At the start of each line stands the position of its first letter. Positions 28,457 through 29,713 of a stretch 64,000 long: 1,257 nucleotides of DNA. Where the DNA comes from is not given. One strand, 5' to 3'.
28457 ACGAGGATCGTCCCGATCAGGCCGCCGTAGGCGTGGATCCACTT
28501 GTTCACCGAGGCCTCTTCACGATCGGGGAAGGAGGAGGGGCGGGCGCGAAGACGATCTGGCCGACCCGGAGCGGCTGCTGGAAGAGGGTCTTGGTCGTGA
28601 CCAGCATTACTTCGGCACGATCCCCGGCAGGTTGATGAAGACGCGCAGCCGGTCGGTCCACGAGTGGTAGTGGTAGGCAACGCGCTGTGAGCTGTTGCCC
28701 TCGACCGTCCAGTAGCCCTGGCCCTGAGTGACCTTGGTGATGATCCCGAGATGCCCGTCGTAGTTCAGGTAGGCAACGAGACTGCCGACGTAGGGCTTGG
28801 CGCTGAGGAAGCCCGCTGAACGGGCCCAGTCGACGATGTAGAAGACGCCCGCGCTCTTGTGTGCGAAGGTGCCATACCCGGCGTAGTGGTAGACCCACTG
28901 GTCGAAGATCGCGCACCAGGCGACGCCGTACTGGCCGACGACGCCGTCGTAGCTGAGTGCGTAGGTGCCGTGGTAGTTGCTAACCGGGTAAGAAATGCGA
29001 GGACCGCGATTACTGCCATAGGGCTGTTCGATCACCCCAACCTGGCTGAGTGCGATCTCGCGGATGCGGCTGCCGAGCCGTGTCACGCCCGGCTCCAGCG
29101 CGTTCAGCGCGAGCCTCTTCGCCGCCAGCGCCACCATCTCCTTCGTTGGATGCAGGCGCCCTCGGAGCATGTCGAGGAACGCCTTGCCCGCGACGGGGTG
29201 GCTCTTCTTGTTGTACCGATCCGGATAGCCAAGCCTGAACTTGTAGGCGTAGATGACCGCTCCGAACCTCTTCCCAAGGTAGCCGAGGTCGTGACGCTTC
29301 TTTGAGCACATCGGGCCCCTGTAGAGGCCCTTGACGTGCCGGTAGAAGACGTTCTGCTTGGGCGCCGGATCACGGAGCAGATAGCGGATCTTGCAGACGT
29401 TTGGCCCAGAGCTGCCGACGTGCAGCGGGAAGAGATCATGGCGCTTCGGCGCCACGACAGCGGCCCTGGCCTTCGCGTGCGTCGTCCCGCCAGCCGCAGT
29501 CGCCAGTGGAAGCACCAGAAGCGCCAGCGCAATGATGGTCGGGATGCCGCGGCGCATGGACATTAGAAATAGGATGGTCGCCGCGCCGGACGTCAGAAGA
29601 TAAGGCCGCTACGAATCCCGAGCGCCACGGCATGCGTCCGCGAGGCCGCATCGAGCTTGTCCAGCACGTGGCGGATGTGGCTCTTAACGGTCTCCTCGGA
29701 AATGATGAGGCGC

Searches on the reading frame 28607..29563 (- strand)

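Call 14: search_protein_families(library=phrogs, proteins=[window:28607-29563:-], max_evalue=0.001)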
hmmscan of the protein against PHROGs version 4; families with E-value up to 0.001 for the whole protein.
window:28607-29563:- (318 aa): 1 family
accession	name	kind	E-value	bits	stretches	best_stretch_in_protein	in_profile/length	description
phrog_9589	-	lysis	1e-08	36.4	1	206-293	40-128/281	endolysin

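Call 44: search_protein_families(library=pfam, proteins=[window:28607-29563:-], max_evalue=0.05)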
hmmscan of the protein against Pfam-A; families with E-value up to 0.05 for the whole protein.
window:28607-29563:- (318 aa): 1 family
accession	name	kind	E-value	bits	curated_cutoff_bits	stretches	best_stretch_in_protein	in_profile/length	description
PF05257.22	CHAP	-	0.0039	18.1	26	1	212-290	4-81/81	CHAP domain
